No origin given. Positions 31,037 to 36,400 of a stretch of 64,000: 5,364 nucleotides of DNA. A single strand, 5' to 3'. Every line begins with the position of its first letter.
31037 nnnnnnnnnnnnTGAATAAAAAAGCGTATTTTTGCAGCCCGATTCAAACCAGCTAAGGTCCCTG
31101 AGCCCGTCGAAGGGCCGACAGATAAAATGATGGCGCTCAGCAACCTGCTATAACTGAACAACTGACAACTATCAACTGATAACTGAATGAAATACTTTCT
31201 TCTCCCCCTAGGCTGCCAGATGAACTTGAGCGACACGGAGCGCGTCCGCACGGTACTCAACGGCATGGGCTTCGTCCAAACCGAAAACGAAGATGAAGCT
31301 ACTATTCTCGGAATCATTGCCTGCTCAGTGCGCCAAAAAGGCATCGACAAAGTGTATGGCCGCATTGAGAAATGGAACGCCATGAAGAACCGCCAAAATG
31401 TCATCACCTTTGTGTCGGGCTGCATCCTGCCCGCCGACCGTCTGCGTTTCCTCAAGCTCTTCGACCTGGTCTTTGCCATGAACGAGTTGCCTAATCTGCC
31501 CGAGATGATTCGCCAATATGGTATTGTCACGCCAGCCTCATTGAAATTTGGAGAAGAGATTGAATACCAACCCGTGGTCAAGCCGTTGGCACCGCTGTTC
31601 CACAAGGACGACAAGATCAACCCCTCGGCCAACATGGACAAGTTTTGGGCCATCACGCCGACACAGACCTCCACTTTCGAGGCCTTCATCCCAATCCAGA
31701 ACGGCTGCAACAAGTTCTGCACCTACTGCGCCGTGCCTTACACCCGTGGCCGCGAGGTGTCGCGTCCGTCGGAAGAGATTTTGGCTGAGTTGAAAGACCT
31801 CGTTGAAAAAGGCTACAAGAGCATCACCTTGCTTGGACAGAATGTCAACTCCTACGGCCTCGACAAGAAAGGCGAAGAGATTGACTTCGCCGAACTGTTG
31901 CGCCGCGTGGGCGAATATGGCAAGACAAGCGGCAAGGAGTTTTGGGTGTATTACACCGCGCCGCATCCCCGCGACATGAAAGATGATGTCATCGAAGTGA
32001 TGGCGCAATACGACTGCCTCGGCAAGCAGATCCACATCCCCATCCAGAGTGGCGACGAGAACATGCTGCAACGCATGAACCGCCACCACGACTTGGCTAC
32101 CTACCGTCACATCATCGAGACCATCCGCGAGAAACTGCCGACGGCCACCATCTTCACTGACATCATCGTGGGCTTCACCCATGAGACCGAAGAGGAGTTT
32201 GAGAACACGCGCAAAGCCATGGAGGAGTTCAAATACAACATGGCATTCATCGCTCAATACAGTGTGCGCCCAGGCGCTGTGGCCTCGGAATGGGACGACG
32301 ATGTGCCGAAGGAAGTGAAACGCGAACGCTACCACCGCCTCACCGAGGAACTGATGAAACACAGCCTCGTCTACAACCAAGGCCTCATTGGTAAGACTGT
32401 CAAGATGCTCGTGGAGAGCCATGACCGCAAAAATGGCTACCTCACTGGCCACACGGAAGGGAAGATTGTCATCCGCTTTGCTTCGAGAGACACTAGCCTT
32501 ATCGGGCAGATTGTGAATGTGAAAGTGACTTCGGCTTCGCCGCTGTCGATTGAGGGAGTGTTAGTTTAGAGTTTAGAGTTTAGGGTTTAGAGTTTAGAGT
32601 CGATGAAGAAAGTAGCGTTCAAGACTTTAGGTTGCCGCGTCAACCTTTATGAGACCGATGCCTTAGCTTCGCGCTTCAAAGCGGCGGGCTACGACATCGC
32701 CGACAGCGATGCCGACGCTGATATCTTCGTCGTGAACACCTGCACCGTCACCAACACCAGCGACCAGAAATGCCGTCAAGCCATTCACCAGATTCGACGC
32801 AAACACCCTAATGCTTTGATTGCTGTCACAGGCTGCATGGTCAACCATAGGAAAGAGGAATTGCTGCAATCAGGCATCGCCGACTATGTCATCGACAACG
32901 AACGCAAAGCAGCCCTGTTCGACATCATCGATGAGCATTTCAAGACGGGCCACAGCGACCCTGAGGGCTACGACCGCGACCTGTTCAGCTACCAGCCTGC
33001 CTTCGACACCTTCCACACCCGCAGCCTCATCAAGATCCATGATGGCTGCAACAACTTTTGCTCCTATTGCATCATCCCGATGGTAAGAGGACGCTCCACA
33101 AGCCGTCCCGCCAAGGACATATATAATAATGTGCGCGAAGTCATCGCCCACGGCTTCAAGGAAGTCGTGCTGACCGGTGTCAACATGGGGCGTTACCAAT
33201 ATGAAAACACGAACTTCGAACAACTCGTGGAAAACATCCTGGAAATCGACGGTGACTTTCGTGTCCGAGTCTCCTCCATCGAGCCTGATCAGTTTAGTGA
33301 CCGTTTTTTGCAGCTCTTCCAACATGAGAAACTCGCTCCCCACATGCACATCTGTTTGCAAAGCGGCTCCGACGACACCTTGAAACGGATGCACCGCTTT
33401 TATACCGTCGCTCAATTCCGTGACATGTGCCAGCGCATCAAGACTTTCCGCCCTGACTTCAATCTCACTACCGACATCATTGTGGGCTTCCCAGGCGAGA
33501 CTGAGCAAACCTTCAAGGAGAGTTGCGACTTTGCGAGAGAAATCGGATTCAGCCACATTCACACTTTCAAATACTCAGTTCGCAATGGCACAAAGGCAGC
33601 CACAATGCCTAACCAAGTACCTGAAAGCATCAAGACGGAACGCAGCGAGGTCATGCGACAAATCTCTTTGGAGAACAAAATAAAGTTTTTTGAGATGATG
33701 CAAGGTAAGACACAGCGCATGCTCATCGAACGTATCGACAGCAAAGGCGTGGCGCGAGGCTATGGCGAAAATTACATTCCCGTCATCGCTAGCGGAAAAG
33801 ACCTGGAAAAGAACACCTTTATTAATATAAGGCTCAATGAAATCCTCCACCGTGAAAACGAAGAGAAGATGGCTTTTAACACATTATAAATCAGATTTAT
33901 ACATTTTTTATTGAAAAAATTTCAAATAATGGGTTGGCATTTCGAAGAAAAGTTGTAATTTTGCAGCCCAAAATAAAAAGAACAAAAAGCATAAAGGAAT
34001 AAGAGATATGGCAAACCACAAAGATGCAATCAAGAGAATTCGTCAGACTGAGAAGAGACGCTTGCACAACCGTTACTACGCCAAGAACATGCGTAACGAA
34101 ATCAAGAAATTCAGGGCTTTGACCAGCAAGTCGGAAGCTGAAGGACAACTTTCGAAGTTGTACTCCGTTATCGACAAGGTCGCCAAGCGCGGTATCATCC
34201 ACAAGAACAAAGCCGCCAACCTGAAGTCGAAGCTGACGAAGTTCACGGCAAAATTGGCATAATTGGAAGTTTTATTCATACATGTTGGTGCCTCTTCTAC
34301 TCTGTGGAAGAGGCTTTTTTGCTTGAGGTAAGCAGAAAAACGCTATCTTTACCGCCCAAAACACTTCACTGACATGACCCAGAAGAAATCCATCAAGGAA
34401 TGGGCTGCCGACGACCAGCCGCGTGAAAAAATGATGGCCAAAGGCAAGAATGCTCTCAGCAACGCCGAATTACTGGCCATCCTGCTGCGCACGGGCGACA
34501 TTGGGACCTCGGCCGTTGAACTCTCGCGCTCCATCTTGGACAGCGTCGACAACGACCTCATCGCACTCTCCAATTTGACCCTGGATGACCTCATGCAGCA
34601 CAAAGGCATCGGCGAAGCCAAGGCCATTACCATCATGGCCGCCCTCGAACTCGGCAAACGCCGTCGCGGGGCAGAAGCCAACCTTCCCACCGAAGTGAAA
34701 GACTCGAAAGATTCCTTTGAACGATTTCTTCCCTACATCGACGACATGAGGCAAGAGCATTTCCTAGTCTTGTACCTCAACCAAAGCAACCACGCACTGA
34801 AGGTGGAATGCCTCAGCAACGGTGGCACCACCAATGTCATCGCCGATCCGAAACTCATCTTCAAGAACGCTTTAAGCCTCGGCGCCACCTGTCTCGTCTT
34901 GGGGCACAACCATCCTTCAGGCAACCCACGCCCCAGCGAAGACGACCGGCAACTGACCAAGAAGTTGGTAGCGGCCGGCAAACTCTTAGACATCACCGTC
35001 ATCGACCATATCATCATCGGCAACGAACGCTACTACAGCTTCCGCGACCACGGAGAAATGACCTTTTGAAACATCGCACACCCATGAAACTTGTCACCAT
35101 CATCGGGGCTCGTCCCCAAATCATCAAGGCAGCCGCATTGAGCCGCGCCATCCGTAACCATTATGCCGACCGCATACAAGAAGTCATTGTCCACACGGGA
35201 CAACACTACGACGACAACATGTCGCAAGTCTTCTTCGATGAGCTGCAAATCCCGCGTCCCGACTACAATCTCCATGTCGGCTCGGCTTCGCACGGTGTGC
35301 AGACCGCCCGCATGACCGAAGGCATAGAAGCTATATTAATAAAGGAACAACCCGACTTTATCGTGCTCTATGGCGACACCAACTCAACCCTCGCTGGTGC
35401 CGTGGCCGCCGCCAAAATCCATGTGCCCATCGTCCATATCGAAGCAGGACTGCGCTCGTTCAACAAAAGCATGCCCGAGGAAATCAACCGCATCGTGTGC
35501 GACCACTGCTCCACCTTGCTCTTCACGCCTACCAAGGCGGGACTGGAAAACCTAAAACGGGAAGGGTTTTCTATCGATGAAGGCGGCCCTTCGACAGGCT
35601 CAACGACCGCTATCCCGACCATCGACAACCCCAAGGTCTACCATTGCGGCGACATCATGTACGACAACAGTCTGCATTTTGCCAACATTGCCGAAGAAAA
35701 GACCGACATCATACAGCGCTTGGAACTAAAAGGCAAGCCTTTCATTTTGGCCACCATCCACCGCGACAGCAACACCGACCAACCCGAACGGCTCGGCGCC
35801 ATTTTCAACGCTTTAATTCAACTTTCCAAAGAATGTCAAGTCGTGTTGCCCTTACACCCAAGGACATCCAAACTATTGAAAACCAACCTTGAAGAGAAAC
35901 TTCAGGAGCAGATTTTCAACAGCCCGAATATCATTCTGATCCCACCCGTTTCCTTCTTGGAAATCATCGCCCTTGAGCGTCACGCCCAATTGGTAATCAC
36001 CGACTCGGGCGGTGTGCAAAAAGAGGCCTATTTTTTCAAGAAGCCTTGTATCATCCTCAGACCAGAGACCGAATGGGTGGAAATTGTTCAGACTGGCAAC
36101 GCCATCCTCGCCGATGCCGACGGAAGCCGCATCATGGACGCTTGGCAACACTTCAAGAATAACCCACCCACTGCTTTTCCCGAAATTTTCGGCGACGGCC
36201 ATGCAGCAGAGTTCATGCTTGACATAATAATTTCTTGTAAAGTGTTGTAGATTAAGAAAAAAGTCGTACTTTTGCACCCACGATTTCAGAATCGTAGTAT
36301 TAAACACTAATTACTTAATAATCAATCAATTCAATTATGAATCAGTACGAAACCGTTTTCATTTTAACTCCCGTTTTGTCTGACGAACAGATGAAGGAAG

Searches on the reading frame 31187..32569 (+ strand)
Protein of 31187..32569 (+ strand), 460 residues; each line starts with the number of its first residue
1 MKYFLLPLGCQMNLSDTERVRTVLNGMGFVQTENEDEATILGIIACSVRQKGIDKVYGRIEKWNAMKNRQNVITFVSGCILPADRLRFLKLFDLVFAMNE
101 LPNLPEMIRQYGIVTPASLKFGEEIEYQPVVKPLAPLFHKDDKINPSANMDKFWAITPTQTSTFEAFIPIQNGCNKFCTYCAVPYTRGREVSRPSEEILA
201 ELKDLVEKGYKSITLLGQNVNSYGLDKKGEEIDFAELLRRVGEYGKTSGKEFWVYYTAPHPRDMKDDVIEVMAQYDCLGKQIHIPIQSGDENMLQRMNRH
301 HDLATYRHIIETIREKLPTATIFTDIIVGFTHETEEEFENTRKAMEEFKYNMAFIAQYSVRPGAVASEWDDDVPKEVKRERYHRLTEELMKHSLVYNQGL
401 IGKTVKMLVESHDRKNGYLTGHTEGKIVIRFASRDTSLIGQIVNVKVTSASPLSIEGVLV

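Call 70: search_protein_families(library=pfam, proteins=[window:31187-32569:+], max_evalue=0.00001)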
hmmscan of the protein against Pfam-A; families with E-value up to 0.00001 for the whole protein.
window:31187-32569:+ (460 aa): 3 families
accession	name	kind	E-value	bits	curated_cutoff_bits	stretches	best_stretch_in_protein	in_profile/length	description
PF04055.27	Radical_SAM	-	2.1e-27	96.8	29.5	1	168-343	1-164/166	Radical SAM superfamily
PF00919.26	UPF0004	-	2.8e-15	56.6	27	1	2-90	1-88/98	Uncharacterized protein family UPF0004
PF01938.26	TRAM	-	7.3e-06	26.2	21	0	401-460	4-61/61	TRAM domain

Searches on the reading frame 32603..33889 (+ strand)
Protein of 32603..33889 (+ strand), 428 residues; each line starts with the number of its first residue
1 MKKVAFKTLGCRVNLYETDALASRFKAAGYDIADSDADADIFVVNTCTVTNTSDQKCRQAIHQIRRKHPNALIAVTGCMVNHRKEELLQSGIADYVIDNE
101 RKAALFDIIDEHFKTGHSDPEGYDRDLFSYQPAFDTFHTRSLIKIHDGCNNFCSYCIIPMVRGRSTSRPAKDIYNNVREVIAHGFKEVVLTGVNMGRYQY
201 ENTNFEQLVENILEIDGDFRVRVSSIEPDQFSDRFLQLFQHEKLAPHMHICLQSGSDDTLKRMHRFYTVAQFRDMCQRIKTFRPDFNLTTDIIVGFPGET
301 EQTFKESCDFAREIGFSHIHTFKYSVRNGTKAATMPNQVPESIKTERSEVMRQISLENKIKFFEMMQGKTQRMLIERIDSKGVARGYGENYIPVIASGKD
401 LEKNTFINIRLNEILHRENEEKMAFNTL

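Call 70: search_protein_families(library=pfam, proteins=[window:32603-33889:+], max_evalue=0.00001)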
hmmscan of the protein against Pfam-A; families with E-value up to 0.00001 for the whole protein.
window:32603-33889:+ (428 aa): 2 families
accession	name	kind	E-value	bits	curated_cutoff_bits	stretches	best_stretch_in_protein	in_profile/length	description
PF00919.26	UPF0004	-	4.5e-27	94.4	27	1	3-96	1-96/98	Uncharacterized protein family UPF0004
PF04055.27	Radical_SAM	-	3.5e-22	79.8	29.5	1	144-311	2-166/166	Radical SAM superfamily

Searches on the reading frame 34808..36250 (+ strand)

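Call 70: search_protein_families(library=pfam, proteins=[window:34808-36250:+], max_evalue=0.00001)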
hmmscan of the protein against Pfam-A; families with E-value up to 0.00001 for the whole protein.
window:34808-36250:+ (480 aa): 1 family
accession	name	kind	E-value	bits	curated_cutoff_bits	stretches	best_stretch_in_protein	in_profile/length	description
PF02350.25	Epimerase_2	-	5.5e-99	331.7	30.6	1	121-474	7-346/347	UDP-N-acetylglucosamine 2-epimerase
